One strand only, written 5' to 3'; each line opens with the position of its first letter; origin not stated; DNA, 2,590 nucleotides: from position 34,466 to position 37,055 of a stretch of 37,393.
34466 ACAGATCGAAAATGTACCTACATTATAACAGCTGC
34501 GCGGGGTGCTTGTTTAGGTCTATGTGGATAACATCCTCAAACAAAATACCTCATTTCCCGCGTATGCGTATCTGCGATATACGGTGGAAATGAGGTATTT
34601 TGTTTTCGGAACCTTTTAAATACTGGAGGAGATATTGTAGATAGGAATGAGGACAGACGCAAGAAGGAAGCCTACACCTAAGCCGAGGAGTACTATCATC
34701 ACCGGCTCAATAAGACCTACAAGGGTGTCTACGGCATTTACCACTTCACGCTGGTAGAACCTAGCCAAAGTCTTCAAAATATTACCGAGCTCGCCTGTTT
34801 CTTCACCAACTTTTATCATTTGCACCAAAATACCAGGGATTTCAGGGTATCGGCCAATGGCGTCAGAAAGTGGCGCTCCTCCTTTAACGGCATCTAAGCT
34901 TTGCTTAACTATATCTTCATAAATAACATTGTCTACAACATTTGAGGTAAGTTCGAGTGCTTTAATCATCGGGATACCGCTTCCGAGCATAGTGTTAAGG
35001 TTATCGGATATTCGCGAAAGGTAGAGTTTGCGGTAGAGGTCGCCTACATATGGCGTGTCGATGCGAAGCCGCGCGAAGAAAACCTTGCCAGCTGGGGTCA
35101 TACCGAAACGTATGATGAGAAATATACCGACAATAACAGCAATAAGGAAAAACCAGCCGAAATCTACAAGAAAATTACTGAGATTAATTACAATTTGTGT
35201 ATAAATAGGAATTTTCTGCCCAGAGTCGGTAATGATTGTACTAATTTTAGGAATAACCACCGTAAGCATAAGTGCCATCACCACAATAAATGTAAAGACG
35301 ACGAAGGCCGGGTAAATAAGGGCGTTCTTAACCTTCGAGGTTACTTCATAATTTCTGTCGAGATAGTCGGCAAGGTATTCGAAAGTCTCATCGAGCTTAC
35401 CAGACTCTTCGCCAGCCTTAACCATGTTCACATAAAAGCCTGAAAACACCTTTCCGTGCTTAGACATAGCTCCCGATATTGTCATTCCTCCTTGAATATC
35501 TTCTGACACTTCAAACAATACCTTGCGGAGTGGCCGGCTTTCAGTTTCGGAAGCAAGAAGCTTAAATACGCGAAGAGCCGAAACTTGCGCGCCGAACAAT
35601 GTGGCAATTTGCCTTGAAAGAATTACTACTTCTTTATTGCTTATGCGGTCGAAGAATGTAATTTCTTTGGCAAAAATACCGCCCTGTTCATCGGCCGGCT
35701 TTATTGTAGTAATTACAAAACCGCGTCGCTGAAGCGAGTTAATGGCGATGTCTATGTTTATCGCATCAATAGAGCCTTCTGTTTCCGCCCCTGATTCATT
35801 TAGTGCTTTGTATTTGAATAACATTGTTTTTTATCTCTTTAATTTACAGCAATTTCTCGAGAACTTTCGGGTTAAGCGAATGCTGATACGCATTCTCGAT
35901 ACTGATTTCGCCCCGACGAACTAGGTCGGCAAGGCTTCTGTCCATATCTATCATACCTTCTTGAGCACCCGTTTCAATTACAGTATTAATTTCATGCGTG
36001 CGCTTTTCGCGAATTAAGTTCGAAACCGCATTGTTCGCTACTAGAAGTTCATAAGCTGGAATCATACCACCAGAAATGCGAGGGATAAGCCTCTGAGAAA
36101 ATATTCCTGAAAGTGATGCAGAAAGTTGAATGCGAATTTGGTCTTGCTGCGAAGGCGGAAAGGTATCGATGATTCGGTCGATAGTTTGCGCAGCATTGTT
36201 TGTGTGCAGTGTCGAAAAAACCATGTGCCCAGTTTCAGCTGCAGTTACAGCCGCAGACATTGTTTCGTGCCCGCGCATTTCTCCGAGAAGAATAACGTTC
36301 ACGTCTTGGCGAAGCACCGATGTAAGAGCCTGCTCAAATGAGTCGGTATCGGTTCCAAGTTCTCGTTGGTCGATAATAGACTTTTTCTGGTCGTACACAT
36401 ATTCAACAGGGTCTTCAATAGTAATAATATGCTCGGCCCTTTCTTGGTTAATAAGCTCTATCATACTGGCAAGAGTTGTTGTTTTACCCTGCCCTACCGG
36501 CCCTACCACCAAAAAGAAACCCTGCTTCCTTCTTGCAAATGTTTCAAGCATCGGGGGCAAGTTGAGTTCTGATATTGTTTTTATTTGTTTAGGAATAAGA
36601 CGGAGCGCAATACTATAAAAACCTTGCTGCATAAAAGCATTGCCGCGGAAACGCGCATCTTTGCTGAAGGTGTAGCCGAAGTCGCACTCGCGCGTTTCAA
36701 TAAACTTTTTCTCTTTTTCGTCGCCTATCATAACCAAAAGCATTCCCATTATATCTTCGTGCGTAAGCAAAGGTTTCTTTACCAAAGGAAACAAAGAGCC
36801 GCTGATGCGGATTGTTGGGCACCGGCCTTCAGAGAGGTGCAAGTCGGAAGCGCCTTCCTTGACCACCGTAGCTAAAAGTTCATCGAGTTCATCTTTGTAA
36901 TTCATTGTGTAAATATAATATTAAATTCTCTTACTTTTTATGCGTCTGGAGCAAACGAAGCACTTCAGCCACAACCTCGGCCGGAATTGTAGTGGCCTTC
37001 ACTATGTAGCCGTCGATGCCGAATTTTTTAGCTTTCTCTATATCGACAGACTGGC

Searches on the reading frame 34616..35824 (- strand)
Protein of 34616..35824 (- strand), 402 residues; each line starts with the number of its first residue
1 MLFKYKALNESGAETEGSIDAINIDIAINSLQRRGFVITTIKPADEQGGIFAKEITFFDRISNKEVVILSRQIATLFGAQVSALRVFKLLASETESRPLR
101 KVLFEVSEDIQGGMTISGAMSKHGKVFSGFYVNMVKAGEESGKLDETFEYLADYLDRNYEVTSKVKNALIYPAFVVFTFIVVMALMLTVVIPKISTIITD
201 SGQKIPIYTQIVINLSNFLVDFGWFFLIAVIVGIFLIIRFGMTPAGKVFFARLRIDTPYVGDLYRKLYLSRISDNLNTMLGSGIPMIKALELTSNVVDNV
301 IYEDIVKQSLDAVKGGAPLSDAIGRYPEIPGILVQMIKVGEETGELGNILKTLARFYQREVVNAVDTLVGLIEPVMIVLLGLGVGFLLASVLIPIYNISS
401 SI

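Call 12: search_protein_families(library=phrogs, proteins=[window:34616-35824:-], max_evalue=0.001)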
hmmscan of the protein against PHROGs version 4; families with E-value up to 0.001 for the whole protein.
window:34616-35824:- (402 aa): 1 family
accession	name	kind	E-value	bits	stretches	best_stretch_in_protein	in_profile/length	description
phrog_32363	-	unknown function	7.5e-05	23.3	1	127-397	28-284/290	-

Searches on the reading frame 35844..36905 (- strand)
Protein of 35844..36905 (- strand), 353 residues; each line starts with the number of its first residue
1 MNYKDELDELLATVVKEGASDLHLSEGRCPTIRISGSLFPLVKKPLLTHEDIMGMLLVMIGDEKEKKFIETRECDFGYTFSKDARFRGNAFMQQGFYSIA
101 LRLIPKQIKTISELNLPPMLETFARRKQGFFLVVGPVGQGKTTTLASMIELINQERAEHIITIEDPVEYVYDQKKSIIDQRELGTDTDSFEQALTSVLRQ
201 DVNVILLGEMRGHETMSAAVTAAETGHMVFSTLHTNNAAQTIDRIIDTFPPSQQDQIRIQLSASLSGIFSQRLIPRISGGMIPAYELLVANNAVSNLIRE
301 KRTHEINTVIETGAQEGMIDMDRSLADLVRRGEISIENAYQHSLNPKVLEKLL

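Call 12: search_protein_families(library=phrogs, proteins=[window:35844-36905:-], max_evalue=0.001)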
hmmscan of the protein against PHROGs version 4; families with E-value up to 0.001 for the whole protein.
window:35844-36905:- (353 aa): 2 families
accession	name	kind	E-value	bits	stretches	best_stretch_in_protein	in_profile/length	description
phrog_19065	-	unknown function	2.9e-30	106.4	1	120-277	223-381/522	-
phrog_26606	-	unknown function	1.9e-23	84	1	123-288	127-272/323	-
